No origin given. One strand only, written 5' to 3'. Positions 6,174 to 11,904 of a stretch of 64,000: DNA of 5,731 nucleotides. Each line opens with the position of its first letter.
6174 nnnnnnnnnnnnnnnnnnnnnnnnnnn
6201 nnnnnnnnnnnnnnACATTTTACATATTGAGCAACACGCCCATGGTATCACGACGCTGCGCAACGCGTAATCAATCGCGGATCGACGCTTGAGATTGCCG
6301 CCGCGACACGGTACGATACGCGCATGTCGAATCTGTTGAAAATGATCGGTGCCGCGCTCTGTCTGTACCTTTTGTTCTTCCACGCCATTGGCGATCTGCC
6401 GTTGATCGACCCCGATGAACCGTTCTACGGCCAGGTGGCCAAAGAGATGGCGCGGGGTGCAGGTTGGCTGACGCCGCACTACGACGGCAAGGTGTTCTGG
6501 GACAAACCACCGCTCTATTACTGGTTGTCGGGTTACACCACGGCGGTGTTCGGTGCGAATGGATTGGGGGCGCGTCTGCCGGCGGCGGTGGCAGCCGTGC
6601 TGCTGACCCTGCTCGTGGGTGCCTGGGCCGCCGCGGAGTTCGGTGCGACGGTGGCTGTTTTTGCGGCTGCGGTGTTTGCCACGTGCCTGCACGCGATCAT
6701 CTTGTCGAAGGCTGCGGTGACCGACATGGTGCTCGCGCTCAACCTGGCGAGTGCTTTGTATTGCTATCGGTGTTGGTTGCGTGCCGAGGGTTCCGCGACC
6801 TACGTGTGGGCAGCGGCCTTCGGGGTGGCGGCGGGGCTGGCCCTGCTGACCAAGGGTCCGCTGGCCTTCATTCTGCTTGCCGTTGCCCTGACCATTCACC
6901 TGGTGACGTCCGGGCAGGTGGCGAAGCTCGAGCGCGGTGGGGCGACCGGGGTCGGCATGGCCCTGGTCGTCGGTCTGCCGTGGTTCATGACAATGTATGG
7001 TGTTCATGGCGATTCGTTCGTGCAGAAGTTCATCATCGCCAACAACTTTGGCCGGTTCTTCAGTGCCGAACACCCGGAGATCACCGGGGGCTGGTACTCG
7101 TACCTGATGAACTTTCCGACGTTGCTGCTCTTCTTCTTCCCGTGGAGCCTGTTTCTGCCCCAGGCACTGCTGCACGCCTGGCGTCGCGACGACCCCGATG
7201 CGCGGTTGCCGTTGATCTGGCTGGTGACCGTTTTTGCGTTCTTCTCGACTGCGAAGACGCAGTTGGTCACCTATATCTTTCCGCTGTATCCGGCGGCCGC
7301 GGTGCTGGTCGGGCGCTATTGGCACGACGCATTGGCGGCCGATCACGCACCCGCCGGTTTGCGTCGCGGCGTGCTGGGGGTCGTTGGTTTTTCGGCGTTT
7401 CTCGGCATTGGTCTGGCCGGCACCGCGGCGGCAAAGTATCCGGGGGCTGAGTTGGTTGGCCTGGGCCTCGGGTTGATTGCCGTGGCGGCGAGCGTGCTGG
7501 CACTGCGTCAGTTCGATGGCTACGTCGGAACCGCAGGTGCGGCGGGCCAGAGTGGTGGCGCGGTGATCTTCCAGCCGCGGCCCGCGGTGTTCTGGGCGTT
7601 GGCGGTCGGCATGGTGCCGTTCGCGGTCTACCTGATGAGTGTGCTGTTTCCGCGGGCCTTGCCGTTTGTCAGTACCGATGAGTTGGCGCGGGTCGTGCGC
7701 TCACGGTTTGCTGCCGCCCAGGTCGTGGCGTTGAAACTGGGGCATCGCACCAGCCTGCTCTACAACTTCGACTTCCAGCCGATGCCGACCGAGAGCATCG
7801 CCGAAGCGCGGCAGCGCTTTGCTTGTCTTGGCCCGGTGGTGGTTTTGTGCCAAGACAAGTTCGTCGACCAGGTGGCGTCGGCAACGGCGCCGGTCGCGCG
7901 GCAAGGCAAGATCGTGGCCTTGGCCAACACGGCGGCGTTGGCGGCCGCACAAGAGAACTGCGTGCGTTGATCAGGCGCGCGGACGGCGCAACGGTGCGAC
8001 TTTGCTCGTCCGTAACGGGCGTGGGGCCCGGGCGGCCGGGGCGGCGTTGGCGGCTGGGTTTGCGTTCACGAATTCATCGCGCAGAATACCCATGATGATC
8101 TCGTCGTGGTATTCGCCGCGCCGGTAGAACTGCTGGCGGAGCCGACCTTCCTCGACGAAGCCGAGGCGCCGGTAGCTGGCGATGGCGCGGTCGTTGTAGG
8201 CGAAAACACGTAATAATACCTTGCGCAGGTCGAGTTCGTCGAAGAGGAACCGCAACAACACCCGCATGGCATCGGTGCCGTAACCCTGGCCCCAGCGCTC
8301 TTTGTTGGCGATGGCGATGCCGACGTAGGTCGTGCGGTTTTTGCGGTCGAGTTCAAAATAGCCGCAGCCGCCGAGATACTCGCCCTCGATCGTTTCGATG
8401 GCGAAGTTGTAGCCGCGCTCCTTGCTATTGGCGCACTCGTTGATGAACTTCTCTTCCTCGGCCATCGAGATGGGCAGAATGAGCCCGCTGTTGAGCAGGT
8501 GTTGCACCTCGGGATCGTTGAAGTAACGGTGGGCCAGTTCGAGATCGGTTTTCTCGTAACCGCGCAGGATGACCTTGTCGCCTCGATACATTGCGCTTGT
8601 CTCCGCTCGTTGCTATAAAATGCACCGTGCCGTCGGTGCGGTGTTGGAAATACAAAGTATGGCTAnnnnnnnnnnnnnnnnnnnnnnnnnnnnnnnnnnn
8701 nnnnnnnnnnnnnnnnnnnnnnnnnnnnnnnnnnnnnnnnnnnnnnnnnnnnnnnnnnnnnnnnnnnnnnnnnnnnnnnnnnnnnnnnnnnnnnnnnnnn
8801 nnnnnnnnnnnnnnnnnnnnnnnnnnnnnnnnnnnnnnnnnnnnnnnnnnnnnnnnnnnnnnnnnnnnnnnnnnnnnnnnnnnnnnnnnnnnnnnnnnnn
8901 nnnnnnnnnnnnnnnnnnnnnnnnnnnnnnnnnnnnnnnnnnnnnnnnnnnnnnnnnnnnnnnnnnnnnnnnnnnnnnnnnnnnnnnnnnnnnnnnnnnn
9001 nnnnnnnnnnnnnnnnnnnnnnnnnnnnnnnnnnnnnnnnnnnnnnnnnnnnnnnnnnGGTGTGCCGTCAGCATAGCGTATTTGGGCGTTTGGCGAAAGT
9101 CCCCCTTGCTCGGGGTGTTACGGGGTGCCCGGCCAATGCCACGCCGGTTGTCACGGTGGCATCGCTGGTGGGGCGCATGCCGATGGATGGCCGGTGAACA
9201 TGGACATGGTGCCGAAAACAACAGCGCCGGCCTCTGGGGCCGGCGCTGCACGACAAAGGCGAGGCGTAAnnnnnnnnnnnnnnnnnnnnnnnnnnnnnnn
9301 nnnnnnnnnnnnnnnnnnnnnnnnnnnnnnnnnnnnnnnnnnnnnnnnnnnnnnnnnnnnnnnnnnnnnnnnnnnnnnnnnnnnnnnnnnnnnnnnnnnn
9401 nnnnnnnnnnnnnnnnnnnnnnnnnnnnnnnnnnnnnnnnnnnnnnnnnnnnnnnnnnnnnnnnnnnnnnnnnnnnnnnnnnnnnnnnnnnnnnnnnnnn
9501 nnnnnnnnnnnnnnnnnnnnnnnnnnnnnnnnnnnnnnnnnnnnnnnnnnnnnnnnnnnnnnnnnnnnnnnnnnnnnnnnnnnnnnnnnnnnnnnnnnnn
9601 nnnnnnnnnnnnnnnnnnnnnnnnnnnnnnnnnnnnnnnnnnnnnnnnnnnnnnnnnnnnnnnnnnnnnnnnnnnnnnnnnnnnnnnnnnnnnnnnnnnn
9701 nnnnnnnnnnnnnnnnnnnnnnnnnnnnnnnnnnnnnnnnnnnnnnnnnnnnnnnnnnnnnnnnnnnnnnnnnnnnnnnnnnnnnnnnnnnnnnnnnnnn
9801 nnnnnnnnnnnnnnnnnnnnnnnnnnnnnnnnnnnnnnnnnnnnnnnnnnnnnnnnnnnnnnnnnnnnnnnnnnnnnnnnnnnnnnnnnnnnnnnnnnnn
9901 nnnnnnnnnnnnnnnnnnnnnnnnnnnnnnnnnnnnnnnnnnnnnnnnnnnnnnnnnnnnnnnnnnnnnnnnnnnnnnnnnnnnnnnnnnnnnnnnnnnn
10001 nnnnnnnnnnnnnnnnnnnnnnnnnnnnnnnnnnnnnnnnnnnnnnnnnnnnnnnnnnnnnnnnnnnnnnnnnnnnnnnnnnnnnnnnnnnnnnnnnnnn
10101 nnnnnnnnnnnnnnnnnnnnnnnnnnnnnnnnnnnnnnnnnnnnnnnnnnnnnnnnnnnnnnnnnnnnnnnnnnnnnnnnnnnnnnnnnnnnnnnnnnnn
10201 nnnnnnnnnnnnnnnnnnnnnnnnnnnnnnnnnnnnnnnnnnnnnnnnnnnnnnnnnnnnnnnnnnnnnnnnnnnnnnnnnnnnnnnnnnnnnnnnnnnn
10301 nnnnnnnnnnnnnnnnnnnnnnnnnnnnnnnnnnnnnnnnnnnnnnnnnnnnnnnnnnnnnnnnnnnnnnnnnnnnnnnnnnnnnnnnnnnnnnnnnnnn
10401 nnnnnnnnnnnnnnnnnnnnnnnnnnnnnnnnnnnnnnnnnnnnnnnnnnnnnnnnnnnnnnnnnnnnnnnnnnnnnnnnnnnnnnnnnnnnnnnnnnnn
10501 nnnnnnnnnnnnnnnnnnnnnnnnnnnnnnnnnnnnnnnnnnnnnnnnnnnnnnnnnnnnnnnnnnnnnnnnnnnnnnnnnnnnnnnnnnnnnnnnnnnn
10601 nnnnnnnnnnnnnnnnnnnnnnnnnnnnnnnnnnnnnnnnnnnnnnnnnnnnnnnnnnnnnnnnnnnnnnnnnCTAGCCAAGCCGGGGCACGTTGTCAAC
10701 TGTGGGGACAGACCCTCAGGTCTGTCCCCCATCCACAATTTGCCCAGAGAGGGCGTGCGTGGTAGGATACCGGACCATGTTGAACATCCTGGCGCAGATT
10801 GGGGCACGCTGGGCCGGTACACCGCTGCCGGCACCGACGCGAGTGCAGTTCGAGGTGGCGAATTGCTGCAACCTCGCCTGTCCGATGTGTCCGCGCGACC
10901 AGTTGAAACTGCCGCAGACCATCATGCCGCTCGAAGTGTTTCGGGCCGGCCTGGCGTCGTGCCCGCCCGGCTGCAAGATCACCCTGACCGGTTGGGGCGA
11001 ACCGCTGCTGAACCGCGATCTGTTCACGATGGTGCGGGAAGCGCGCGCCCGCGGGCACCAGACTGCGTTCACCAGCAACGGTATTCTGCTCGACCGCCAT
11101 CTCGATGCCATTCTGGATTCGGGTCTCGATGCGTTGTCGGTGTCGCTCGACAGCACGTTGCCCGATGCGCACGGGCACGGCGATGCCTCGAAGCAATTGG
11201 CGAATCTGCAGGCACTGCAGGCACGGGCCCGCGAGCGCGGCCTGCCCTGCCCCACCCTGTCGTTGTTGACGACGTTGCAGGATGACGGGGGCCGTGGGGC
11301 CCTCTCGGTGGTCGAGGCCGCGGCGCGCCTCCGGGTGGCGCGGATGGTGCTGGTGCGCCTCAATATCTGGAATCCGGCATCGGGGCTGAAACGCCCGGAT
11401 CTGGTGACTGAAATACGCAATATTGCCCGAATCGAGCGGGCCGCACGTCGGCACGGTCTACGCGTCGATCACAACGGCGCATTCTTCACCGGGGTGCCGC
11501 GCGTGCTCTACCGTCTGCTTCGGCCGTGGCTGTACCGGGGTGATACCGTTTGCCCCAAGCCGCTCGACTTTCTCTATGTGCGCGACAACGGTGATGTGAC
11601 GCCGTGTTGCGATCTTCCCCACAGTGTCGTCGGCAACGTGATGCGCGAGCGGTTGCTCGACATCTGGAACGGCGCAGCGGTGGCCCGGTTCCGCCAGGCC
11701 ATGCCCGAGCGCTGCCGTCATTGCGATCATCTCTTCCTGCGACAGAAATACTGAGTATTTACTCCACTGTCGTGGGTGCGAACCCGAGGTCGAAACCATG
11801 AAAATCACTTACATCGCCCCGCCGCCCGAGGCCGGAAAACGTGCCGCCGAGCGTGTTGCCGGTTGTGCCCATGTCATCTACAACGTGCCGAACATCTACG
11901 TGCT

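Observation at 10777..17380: Co-directional cluster: SPASM radical-SAM + B12-radical-SAM + GT2 + B12-radical-SAM + polyprenyl-phosphate sugar transferase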

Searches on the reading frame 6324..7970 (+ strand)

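Call 4: search_protein_families(library=pfam, proteins=[window:6324-7970:+], max_evalue=0.01)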
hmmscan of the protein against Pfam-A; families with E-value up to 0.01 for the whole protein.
window:6324-7970:+ (548 aa): 2 families
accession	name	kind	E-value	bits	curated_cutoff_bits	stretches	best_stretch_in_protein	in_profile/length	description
PF13231.12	PMT_2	-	8.8e-14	52.5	26.1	1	60-220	1-157/160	Dolichyl-phosphate-mannose-protein mannosyltransferase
PF02366.24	PMT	-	9.5e-13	48.7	22.7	1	25-195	23-201/245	Dolichyl-phosphate-mannose-protein mannosyltransferase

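Call 5: search_protein_families(library=ncbifam, proteins=[window:6324-7970:+], max_evalue=0.01)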
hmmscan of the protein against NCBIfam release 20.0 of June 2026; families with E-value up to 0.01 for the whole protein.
window:6324-7970:+ (548 aa): 1 family
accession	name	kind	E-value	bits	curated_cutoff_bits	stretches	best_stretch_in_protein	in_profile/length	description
NF009784.2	PRK13279.1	equivalog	1.2e-43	149.5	567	1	8-342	8-341/539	lipid IV(A) 4-amino-4-deoxy-L-arabinosyltransferase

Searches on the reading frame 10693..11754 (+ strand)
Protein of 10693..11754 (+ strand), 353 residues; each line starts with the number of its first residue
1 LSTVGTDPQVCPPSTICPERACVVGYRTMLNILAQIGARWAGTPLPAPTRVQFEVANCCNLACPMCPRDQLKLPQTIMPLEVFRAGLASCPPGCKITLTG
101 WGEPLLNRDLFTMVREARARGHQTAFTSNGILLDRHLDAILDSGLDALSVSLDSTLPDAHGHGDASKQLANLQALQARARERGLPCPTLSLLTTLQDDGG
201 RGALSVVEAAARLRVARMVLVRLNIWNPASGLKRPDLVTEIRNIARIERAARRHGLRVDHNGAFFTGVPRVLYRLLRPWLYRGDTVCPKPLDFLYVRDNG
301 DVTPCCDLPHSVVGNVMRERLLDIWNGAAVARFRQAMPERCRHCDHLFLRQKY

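Call 4: search_protein_families(library=pfam, proteins=[window:10693-11754:+], max_evalue=0.01)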
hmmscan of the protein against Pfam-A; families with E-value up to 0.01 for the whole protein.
window:10693-11754:+ (353 aa): 2 families
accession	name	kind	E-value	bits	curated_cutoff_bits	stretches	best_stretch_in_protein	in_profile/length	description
PF04055.27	Radical_SAM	-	1.4e-15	58.3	29.5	1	55-173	3-134/166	Radical SAM superfamily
PF13186.11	SPASM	-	1.4e-12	48.2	21.5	1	287-345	1-67/67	Iron-sulfur cluster-binding domain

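Call 5: search_protein_families(library=ncbifam, proteins=[window:10693-11754:+], max_evalue=0.01)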
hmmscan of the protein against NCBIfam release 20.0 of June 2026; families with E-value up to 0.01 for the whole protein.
window:10693-11754:+ (353 aa): 41 families (the best 25 are shown)
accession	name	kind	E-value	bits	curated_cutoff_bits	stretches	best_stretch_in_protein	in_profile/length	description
TIGR04317.1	W_rSAM_matur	equivalog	1.1e-26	93.8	380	1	50-221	5-182/349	tungsten cofactor oxidoreductase radical SAM maturase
TIGR04311.1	rSAM_Geo_metal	subfamily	6e-23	81.5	400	1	48-175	2-136/423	radical SAM/SPASM family putative metalloenzyme maturase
TIGR04303.1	GeoRSP_rSAM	equivalog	9.8e-18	64.8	400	2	46-162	2-118/325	GeoRSP system radical SAM/SPASM protein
TIGR02666.1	moaA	equivalog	2.4e-13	49.8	284.05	1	54-158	15-128/336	GTP 3',8-cyclase MoaA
TIGR04055.1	rSAM_NirJ2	equivalog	6e-13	49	500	1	52-164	3-117/326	putative heme d1 biosynthesis radical SAM protein NirJ2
TIGR04545.1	rSAM_ahbD_hemeb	equivalog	3.5e-12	46.4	500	1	51-162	2-114/339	heme b synthase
TIGR04133.1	rSAM_w_lipo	hypoth_equivalog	2e-11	43.4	425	1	52-162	27-142/350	TIGR04133 family radical SAM/SPASM protein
NF033640.1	N_Twi_rSAM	subfamily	3.6e-11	42.8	170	1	284-344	2-69/398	twitch domain-containing radical SAM protein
NF001199.0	PRK00164.2-1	equivalog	7.3e-11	41.8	231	1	52-160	15-126/308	GTP 3',8-cyclase MoaA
TIGR02109.1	PQQ_syn_pqqE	equivalog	1e-10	41.1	381.35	1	46-346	4-304/358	pyrroloquinoline quinone biosynthesis protein PqqE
TIGR02668.1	moaA_archaeal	equivalog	1.3e-10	40.7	325.25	1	51-160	12-124/303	GTP 3',8-cyclase MoaA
TIGR04053.2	TIGR04053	equivalog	6.5e-10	38.8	395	1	48-161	7-126/366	TIGR04053 family radical SAM/SPASM domain-containing protein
TIGR04250.1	SCM_rSAM_ScmE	equivalog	1.1e-09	37.7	400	2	286-336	252-305/358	SynChlorMet cassette radical SAM/SPASM protein ScmE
NF038283.1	viperin_w_prok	equivalog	1.4e-09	37.5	180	1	51-160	4-122/281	viperin family antiviral radical SAM protein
NF045574.1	sacti_mat_StsB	exception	2.2e-09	36.7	625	1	49-162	96-211/466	StsB family radical SAM/SPASM domain sactipeptide maturase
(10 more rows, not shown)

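Call 21: search_solved_structures(query=window:10777-11754:+, max_evalue=0.001)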
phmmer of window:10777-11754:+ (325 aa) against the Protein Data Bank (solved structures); distinct sequences matched with E-value up to 0.001: 8.
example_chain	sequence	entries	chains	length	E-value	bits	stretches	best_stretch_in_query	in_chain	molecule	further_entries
8wm2_A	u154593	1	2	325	2.5e-10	43.2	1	25-128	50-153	Fe-S radical SAM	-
4m7t_A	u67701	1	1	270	2.7e-07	33.2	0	22-122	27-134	BtrN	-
4m7s_A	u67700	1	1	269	2.8e-07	33.1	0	23-122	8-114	BtrN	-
7vob_C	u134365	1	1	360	2.6e-06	29.9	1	27-152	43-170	Cytosylglucuronate decarboxylase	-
7voc_C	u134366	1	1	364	2.7e-06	29.9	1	27-152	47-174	Cytosylglucuronate decarboxylase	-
1tv7_A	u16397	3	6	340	9.2e-06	28.2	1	23-126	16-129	Molybdenum cofactor biosynthesis protein A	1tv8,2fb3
2fb2_A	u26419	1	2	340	1.3e-05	27.6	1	25-126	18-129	Molybdenum cofactor biosynthesis protein A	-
6c8v_A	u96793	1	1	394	5.9e-05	25.5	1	17-224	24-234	Coenzyme PQQ synthesis protein E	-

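Call 40: find_homologous_proteins(query=window:10777-11754:+, max_evalue=1e-10)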
Query window:10777-11754:+ (325 aa): 33 proteins with E <= 1e-10 among 8000 candidates.
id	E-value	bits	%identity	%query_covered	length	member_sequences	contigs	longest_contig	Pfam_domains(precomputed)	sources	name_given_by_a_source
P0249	1.2e-220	749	100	100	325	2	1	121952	PF13186.12,PF04055.28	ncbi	-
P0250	9.3e-85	303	76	55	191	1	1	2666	PF04055.28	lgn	-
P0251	4.6e-46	176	36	93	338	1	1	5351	PF13186.12,PF04055.28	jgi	-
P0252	5.4e-45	172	36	92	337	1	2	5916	PF13186.12,PF04055.28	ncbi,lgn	ncbi:MAG: radical SAM/SPASM domain-containing protein [Nitrospinaceae bacterium]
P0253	2.6e-40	157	32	94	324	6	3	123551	PF13186.12,PF04055.28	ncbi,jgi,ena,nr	ncbi:MAG: Radical SAM domain protein [Candidatus Peregrinibacteria bacterium GW2011_GWF2_38_29]|nr:M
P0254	5.9e-39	152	32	94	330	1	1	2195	PF13186.12,PF04055.28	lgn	-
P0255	5.5e-34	136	34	95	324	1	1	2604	PF13186.12,PF04055.28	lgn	-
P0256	1.3e-33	135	30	94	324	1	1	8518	PF13186.12,PF04055.28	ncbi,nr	ncbi:radical SAM protein [Candidatus Peregrinibacteria bacterium]|nr:radical SAM protein [Candidatus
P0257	2.8e-26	110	30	91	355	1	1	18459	PF13186.12,PF04055.28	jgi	-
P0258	2.8e-25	107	32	91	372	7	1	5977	PF13186.12,PF04055.28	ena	-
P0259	1.8e-24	105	31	92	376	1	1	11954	PF13186.12,PF04055.28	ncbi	-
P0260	7.7e-24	102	30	94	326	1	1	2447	PF13186.12,PF04055.28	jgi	jgi:MoaA/NifB/PqqE/SkfB family radical SAM enzyme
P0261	2.5e-18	84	30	89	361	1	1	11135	PF13186.12,PF04055.28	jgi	jgi:MoaA/NifB/PqqE/SkfB family radical SAM enzyme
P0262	1.8e-17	81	29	89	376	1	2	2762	PF13186.12,PF04055.28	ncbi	-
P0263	3.4e-17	81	24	92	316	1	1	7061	PF13186.12,PF04055.28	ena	-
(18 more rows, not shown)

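Call 41: find_encoding_contigs(protein=P0249, flank=10000, max_places=3)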
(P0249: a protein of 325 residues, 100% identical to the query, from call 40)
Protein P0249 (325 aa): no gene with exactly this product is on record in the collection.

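Call 42: find_encoding_contigs(protein=P0253, flank=8000, max_places=1)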
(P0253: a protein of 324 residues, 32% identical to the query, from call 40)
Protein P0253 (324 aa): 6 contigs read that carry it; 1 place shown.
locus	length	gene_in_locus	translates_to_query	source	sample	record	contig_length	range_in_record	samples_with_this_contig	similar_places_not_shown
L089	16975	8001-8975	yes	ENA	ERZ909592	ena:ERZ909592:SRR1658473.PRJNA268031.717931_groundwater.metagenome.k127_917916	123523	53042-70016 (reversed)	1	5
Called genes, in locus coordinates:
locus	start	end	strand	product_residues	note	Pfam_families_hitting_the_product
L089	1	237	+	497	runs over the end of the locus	PF04055:Radical_SAM, PF13353:Fer4_12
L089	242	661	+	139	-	PF09719:C_GCAxxG_C_C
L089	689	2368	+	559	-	PF06418:CTP_synth_N, PF00117:GATase, PF07722:Peptidase_C26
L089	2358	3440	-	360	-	PF01820:Dala_Dala_lig_N, PF02786:CPSase_L_D2 (weak), PF02222:ATP-grasp, PF07478:Dala_Dala_lig_C, PF13535:ATP-grasp_4 (faint)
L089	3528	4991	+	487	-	-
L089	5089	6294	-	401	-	PF01168:Ala_racemase_N, PF00842:Ala_racemase_C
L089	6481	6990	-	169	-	-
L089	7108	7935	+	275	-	-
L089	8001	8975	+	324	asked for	PF04055:Radical_SAM, PF13186:SPASM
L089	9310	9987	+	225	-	PF01027:Bax1-I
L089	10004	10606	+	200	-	PF02620:YceD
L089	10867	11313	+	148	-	PF01029:NusB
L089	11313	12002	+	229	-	PF22935:RM44_endonuclase (faint), PF14622:Ribonucleas_3_3, PF00636:Ribonuclease_3, PF14709:DND1_DSRM (weak), PF22892:DSRM_MRPL44 (weak), PF00035:dsrm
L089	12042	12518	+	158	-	-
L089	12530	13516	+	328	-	PF09925:DUF2157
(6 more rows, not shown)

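Call 79: search_protein_families(library=padloc, proteins=[window:10777-11754:+], max_evalue=0.001)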
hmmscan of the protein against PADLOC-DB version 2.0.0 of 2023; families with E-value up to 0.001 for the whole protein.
window:10777-11754:+ (325 aa): 2 families
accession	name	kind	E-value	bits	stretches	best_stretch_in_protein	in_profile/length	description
PDLC02903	pVip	-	4e-14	50.7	1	23-132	2-108/257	Viperins not associated with kinases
PDLC02904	pVip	-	3.6e-08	31.2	1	23-128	5-111/262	Viperins associated with kinases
